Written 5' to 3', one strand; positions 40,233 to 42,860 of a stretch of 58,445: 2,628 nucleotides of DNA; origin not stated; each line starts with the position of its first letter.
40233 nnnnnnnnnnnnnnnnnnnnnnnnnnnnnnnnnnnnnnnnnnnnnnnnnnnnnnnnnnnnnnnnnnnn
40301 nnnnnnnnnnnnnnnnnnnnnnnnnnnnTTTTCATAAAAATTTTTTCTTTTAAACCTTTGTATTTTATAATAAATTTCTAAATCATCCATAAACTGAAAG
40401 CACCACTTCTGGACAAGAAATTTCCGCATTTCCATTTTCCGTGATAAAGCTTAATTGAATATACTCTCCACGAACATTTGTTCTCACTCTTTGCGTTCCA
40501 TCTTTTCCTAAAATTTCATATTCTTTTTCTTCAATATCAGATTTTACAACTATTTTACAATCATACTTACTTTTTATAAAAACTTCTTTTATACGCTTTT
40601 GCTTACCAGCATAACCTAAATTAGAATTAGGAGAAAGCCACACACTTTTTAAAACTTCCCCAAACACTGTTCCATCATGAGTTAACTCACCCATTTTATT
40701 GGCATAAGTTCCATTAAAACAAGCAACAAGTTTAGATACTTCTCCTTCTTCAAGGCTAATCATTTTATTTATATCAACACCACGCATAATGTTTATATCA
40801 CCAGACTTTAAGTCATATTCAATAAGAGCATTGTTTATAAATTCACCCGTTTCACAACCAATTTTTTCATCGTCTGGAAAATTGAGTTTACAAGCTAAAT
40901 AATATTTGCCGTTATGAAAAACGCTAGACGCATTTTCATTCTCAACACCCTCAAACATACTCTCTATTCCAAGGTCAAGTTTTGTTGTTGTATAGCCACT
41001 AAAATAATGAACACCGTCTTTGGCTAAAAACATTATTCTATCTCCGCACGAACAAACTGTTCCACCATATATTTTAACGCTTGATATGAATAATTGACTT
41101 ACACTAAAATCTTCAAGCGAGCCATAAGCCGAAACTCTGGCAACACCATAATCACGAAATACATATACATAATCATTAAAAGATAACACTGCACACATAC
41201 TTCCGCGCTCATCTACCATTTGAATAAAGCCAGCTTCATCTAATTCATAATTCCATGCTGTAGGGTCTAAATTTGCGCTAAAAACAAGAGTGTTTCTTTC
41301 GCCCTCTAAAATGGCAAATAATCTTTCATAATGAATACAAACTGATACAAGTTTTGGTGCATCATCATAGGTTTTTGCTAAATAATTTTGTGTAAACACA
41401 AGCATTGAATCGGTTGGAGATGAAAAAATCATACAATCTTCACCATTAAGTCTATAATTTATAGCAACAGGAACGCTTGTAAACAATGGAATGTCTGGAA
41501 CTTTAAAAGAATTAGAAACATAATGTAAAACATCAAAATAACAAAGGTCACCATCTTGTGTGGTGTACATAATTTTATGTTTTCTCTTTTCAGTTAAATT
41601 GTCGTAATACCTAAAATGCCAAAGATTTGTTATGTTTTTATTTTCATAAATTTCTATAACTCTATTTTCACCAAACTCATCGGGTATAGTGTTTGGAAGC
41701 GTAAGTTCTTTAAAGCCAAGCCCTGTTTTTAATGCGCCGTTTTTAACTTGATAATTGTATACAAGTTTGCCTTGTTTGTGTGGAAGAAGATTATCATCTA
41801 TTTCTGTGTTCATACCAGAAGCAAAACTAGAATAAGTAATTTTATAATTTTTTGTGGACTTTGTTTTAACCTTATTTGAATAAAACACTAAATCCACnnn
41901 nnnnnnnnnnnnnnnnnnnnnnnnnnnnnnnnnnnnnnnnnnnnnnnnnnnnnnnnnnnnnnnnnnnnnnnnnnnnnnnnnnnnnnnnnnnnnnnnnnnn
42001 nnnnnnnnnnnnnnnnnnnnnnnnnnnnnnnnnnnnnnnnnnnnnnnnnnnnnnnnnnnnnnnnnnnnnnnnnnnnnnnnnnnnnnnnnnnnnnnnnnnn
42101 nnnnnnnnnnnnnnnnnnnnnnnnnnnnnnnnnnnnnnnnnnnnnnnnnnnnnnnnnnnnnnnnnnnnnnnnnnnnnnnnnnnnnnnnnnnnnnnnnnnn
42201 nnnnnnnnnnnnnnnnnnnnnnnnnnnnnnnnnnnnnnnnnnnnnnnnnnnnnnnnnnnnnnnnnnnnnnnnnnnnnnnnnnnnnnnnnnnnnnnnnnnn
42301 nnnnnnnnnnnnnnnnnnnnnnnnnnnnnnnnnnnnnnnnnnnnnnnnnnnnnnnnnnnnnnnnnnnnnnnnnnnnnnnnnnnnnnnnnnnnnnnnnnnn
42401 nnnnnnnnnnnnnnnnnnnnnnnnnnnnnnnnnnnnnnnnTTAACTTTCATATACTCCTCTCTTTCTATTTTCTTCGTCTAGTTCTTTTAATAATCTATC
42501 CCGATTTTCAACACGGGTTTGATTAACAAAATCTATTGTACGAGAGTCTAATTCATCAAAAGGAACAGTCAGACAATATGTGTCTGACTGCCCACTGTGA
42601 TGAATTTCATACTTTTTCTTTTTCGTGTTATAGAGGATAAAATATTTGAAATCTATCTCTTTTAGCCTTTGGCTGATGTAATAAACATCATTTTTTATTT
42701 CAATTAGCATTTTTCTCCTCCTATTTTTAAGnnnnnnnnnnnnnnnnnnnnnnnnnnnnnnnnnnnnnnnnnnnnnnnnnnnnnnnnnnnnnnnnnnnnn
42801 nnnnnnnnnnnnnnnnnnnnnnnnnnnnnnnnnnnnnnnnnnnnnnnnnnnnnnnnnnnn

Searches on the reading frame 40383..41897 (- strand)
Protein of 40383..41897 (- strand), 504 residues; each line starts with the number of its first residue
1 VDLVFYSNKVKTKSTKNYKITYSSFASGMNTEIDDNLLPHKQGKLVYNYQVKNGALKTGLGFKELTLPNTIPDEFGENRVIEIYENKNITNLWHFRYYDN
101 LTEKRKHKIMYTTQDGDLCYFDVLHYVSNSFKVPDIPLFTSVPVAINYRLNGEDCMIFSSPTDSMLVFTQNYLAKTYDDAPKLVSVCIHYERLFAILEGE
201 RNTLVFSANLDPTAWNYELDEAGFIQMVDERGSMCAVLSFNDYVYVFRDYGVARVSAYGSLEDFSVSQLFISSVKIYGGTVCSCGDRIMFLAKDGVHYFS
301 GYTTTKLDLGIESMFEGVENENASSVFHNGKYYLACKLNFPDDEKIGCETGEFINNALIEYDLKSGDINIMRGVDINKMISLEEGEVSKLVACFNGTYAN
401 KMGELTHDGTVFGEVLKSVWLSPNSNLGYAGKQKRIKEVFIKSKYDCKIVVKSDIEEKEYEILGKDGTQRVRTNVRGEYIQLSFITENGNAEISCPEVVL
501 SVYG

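Call 53: search_protein_families(library=phrogs, proteins=[window:40383-41897:-], max_evalue=0.001)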
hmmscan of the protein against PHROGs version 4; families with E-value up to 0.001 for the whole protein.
window:40383-41897:- (504 aa): 1 family
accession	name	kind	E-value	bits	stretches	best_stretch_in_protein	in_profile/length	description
phrog_5107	-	lysis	0.00013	21.5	1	173-452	163-450/533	amidase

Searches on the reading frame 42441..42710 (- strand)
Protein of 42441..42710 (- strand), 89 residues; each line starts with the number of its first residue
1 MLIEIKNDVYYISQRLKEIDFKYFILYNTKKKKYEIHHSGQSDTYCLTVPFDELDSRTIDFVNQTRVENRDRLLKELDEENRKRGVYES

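Call 53: search_protein_families(library=phrogs, proteins=[window:42441-42710:-], max_evalue=0.001)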
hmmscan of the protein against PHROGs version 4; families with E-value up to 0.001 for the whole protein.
window:42441-42710:- (89 aa): 1 family
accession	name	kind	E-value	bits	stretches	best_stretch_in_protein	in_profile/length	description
phrog_17018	-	unknown function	4.5e-05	24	1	5-84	13-94/156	-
